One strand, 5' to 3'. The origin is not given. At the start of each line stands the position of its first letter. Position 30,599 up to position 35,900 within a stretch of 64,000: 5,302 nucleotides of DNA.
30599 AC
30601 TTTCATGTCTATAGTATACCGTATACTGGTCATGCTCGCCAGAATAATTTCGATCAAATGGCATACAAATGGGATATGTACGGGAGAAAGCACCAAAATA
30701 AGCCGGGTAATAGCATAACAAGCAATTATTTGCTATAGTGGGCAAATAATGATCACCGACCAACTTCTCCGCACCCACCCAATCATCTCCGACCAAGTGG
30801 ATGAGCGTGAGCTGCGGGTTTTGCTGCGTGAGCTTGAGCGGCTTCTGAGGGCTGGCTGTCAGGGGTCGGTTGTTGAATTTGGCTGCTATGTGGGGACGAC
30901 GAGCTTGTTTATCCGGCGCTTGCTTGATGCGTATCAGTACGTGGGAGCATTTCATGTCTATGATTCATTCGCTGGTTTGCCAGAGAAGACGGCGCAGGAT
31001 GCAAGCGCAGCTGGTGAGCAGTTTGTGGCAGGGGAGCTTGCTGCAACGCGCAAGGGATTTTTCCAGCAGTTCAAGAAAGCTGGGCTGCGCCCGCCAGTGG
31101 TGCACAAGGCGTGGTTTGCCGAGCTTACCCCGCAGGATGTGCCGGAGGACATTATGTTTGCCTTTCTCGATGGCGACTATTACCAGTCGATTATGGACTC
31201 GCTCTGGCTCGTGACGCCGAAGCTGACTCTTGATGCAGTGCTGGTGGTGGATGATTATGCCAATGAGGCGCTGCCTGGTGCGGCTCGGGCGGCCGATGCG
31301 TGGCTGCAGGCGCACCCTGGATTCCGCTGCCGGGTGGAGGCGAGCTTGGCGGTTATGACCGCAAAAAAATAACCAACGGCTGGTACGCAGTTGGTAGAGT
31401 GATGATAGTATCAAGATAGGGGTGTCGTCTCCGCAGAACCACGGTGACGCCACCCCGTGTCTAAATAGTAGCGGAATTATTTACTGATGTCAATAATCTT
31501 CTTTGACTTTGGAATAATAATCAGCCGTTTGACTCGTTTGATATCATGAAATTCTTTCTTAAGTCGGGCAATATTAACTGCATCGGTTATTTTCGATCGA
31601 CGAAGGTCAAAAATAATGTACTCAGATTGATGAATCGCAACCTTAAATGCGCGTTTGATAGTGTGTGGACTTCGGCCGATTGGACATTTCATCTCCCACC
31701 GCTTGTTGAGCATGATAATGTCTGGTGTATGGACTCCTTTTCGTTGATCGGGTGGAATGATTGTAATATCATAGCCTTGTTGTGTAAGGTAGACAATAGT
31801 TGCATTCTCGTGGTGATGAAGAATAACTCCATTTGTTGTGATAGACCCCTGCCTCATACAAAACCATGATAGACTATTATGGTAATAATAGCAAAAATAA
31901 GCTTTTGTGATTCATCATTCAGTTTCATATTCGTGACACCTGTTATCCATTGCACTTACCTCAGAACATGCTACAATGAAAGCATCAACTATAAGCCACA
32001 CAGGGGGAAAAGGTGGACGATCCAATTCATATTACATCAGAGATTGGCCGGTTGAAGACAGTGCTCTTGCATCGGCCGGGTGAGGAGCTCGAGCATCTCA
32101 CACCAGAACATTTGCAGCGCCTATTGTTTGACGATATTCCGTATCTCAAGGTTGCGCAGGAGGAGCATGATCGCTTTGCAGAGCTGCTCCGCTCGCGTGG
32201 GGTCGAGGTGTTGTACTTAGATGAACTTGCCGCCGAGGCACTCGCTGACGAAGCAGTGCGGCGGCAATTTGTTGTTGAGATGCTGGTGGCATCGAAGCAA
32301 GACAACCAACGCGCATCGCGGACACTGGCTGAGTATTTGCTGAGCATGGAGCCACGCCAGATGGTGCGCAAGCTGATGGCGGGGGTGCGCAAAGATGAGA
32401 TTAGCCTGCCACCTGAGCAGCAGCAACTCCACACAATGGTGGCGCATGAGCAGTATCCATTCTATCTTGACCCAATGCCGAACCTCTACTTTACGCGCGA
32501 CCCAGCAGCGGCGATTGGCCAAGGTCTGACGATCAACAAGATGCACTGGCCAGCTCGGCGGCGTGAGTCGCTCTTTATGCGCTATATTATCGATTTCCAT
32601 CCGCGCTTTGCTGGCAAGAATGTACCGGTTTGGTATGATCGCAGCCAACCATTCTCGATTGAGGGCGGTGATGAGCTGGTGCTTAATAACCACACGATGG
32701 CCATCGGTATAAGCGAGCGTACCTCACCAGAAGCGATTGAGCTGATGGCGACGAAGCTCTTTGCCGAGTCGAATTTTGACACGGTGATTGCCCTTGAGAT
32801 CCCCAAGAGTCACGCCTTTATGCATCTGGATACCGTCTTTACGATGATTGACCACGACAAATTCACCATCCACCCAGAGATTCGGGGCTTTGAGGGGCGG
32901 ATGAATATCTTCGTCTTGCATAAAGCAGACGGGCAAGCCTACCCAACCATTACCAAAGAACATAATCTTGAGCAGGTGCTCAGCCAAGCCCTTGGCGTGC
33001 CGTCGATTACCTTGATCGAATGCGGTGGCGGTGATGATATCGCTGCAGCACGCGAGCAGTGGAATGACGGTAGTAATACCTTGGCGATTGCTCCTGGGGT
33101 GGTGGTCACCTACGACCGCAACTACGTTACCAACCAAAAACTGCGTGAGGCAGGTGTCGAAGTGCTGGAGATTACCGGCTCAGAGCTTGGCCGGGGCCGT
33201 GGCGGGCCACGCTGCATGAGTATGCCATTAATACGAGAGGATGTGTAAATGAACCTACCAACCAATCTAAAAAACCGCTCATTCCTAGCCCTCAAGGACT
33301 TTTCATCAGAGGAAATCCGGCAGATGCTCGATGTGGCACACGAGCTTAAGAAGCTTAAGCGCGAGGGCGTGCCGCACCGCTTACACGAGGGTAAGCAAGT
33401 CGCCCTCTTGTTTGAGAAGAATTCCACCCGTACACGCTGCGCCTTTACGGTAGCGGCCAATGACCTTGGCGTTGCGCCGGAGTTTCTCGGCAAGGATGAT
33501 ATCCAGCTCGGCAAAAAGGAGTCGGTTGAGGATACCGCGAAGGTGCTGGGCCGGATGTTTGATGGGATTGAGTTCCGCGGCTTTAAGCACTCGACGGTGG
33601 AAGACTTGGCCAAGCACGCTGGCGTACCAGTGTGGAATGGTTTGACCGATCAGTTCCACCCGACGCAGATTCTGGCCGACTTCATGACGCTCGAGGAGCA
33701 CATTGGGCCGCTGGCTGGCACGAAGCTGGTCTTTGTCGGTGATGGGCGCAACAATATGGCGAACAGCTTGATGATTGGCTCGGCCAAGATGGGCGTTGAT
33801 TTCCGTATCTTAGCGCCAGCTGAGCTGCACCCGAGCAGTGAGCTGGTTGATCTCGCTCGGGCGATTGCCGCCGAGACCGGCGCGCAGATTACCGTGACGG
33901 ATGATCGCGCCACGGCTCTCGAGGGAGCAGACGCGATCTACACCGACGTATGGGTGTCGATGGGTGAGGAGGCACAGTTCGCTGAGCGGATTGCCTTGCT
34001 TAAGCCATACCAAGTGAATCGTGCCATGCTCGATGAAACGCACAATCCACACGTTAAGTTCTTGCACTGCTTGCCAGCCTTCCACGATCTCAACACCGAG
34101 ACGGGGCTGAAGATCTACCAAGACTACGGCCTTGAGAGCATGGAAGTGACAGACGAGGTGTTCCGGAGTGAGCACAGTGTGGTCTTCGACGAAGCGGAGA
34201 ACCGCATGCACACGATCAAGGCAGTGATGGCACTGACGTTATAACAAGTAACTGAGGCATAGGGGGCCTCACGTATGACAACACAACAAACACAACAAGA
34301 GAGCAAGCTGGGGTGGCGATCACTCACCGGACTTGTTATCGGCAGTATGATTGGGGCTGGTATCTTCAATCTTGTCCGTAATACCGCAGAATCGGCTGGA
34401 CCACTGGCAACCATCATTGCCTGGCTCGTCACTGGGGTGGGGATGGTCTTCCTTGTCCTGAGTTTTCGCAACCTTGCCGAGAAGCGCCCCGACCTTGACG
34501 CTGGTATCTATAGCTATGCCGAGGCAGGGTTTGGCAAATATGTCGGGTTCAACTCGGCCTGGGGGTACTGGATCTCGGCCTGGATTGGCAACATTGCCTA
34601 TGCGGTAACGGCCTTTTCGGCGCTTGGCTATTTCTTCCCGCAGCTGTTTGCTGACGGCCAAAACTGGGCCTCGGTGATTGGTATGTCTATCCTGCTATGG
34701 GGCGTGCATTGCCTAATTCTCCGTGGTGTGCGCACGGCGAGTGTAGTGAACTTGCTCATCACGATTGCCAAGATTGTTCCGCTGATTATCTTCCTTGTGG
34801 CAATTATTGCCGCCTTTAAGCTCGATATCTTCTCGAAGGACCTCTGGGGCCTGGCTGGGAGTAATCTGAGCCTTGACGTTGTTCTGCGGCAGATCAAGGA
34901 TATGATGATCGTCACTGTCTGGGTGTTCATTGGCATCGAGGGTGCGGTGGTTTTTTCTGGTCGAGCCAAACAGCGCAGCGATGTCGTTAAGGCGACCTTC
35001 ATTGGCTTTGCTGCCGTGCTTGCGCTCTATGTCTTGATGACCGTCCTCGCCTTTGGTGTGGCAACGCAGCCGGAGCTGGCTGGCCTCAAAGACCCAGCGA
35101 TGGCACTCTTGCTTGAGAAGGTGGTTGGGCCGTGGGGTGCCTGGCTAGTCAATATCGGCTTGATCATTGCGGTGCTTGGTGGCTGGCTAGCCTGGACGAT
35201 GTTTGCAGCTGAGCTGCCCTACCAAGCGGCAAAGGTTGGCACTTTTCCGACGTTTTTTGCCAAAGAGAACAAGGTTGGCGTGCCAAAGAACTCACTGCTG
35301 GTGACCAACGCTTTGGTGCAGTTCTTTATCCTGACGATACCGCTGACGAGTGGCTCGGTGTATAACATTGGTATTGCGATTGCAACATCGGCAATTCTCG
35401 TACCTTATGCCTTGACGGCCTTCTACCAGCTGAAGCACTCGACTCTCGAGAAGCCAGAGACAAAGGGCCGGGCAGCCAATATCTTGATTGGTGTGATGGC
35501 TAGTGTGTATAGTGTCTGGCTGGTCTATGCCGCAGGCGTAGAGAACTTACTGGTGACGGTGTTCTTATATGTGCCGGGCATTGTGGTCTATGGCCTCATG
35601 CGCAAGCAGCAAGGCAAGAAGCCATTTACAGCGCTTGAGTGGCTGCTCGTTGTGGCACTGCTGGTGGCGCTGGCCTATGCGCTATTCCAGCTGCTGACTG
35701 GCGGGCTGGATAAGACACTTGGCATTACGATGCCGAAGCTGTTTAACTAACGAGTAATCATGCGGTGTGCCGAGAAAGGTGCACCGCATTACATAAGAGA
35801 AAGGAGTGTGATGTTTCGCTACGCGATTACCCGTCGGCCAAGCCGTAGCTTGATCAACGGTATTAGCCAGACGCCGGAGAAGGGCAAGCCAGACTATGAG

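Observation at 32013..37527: DDAH-family amidinohydrolase inserted between arcD and arcC in the arginine deiminase operon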

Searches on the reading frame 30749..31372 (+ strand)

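Call 62: search_protein_families(library=pfam, proteins=[window:30749-31372:+], max_evalue=0.001)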
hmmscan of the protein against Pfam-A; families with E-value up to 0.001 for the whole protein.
window:30749-31372:+ (207 aa): 2 families
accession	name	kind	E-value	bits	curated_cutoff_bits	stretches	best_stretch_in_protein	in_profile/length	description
PF05711.17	TylF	-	2.2e-18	66.9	23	1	19-186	73-243/264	Macrocin-O-methyltransferase (TylF)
PF13578.12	Methyltransf_24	-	6.3e-07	30.7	26.3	1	42-170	1-105/105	Methyltransferase domain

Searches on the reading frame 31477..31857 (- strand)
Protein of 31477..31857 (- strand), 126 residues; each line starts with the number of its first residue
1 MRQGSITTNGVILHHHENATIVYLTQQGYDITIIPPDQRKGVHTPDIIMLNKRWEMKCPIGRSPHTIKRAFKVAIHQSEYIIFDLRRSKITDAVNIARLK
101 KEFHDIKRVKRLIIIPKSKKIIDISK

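Call 62: search_protein_families(library=pfam, proteins=[window:31477-31857:-], max_evalue=0.001)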
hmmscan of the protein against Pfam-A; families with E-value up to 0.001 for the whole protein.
window:31477-31857:- (126 aa): 1 family
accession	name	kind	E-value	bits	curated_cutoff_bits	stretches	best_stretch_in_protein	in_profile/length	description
PF18451.7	CdiA_C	-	7e-10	39.4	26.6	1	44-121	2-81/81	Contact-dependent growth inhibition CdiA C-terminal domain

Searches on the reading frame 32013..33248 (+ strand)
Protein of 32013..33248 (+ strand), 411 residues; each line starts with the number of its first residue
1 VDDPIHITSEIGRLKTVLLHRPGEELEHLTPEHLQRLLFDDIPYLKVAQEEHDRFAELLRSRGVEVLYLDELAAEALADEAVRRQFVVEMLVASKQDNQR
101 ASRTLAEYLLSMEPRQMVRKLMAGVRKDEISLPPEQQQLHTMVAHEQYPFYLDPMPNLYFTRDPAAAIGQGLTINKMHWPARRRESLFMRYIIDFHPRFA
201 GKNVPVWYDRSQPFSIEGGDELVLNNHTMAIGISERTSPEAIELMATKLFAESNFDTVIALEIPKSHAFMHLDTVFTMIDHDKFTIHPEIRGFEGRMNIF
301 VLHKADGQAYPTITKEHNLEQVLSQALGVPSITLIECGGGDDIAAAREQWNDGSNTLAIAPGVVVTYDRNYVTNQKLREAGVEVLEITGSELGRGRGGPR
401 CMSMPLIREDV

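Call 3: search_protein_families(library=pfam, proteins=[window:32013-33248:+])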
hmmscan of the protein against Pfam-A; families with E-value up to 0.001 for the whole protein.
window:32013-33248:+ (411 aa): 2 families
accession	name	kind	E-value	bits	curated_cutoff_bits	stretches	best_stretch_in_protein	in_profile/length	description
PF02274.22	ADI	-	1.1e-144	482.6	22.8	1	36-408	2-377/377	Arginine deiminase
PF19420.4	DDAH_eukar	-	4e-10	39.9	23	1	156-313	58-219/291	N,N dimethylarginine dimethylhydrolase, eukaryotic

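Call 4: search_protein_families(library=ncbifam, proteins=[window:32013-33248:+])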
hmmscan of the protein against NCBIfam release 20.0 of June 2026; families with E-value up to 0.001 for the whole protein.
window:32013-33248:+ (411 aa): 4 families
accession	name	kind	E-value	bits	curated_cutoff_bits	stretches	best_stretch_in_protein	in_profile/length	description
NF002381.0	PRK01388.1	subfamily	5.6e-170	565.6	414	1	3-411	4-405/405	arginine deiminase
TIGR01078.1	arcA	equivalog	3.4e-167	556.3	489.1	1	5-411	1-408/408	arginine deiminase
NF045658.1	DiMArgaseDdah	equivalog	5.6e-05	23.1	450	0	155-286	58-177/254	dimethylargininase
NF045660.1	DiMthArgaseDdahStm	equivalog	0.00064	19.6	340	0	212-277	106-165/249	dimethylargininase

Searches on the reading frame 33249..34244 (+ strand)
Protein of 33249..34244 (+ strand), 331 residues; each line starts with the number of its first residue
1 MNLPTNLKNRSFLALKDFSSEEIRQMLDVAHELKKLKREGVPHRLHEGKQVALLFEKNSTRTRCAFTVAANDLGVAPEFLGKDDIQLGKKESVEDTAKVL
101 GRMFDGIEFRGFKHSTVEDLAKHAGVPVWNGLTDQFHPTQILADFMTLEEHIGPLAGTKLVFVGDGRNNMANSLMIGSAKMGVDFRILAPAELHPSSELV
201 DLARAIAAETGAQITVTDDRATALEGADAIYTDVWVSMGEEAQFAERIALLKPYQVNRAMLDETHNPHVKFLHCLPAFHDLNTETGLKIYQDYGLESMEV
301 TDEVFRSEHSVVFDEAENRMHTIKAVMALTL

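Call 3: search_protein_families(library=pfam, proteins=[window:33249-34244:+])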
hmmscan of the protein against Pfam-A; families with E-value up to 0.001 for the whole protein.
window:33249-34244:+ (331 aa): 2 families
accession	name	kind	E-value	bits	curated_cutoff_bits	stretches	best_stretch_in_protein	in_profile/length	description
PF00185.30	OTCace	-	7.7e-57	192.2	29.4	1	157-329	2-156/157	Aspartate/ornithine carbamoyltransferase, Asp/Orn binding domain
PF02729.26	OTCace_N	-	3.1e-48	164.1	29.9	1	10-150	1-148/148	Aspartate/ornithine carbamoyltransferase, carbamoyl-P binding domain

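Call 4: search_protein_families(library=ncbifam, proteins=[window:33249-34244:+])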
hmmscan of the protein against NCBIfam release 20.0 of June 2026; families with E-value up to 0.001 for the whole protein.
window:33249-34244:+ (331 aa): 16 families
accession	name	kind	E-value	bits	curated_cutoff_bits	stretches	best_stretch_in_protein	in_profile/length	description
NF003286.0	PRK04284.1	subfamily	2.4e-148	493.6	515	1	5-331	2-330/332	ornithine carbamoyltransferase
TIGR00658.1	orni_carb_tr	equivalog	1.3e-126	421.9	280.85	1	10-331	1-303/304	ornithine carbamoyltransferase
NF009213.0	PRK12562.1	subfamily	4.9e-117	391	559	1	7-331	4-332/334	ornithine carbamoyltransferase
NF002470.0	PRK01713.1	equivalog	3.4e-116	388.3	545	1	4-329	2-331/334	ornithine carbamoyltransferase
NF001986.0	PRK00779.1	subfamily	2.1e-105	352.2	306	2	7-281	3-271/307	ornithine carbamoyltransferase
TIGR04384.1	putr_carbamoyl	exception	2.4e-84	283.3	500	1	12-328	2-304/330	putrescine carbamoyltransferase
NF011380.0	PRK14805.1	equivalog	3.5e-80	269.3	421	1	11-328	3-297/302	ornithine carbamoyltransferase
NF003384.0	PRK04523.1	equivalog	6.2e-36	124.1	288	1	10-277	4-296/336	N-acetylornithine carbamoyltransferase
NF002032.1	PRK00856.1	equivalog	1e-35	123.4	263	1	11-280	2-263/297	aspartate carbamoyltransferase catalytic subunit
NF011379.0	PRK14804.1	equivalog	1e-34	120.1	373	1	12-327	9-305/311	ornithine carbamoyltransferase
TIGR00670.1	asp_carb_tr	equivalog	1.4e-32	113.1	236.95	1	11-285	2-274/304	aspartate carbamoyltransferase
NF006046.0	PRK08192.1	equivalog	1.3e-23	83.8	512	1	8-277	5-277/339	aspartate carbamoyltransferase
NF005538.0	PRK07200.1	equivalog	1.6e-23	83.4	453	1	6-237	18-274/396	knotted carbamoyltransferase YgeW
NF008853.0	PRK11891.1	equivalog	1.8e-23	82.9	560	1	10-277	89-358/430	aspartate carbamoyltransferase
TIGR03316.1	ygeW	equivalog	1.2e-20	73.8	500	1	7-277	16-330/391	knotted carbamoyltransferase YgeW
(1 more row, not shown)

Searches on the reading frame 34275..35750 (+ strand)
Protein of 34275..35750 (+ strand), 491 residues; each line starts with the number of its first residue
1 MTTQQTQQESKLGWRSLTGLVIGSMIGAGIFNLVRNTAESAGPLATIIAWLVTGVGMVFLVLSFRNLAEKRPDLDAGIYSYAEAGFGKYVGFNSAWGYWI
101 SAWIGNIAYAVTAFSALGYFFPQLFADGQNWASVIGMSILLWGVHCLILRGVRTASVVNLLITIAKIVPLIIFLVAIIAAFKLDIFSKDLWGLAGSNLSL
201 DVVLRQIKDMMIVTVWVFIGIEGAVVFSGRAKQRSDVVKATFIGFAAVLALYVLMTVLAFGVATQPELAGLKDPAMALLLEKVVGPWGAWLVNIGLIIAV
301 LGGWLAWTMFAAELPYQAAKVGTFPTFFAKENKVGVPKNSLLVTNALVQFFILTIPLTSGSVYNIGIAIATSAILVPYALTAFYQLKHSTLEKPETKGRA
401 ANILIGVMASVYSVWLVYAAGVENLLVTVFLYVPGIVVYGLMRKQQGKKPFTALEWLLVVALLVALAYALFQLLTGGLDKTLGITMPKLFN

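Call 3: search_protein_families(library=pfam, proteins=[window:34275-35750:+])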
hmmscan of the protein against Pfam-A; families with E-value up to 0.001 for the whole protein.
window:34275-35750:+ (491 aa): 3 families
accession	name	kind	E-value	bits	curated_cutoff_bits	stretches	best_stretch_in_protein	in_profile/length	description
PF13520.12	AA_permease_2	-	1.7e-62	212.2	27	1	12-438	1-407/427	Amino acid permease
PF00324.27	AA_permease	-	2.9e-28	99.2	24.6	1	21-452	6-441/470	Amino acid permease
PF03845.19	Spore_permease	-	2.2e-05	23.9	23.4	1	17-267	7-238/321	Spore germination protein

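Call 4: search_protein_families(library=ncbifam, proteins=[window:34275-35750:+])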
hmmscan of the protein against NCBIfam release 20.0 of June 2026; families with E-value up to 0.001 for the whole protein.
window:34275-35750:+ (491 aa): 16 families
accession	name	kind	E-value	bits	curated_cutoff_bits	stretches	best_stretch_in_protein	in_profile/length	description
TIGR03810.1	arg_ornith_anti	equivalog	3.8e-176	586.4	591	1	11-478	2-466/468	arginine-ornithine antiporter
TIGR00905.1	2A0302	subfamily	1.5e-164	548.3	409.05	1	7-478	4-471/473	basic amino acid/polyamine antiporter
NF040512.1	histam_anti_2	exception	1.4e-108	363.6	725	1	9-473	2-476/477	histidine-histamine antiporter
NF007929.0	PRK10644.1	equivalog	2.2e-44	151.9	574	1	7-452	5-437/445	arginine/agmatine antiporter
NF007938.0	PRK10655.1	equivalog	1.4e-34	120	409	1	7-446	3-431/438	putrescine-ornithine antiporter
TIGR04298.1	his_histam_anti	equivalog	3.2e-31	109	750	1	11-439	1-424/429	histidine-histamine antiporter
TIGR00909.1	2A0306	subfamily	7.3e-30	104.2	556.8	1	11-439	4-426/429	amino acid transporter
NF007754.0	PRK10435.1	equivalog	3.1e-29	102.3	585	1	9-440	4-424/443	cadaverine/lysine antiporter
TIGR04299.1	antiport_PotE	equivalog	5.5e-26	91.7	560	1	8-444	2-427/430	putrescine-ornithine antiporter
NF053761.1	BrChAATpBcaP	equivalog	3.3e-14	52.8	690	1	4-445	16-454/460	branched-chain amino acid transporter BcaP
TIGR00913.1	2A0310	subfamily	4.7e-13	48.7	578.7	1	11-438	3-436/480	amino acid permease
NF008484.0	PRK11387.1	equivalog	1.8e-12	47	716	1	3-375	7-376/471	S-methylmethionine permease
NF008094.0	PRK10836.1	subfamily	5.4e-11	41.9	735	1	3-364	8-372/489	amino acid permease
NF040513.1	antiport_TyrP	equivalog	8.3e-09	34.6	630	1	66-398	55-392/465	tyrosine-tyramine antiporter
NF007594.0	PRK10238.1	equivalog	1.9e-08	33.7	848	1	2-401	2-397/456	aromatic amino acid transporter AroP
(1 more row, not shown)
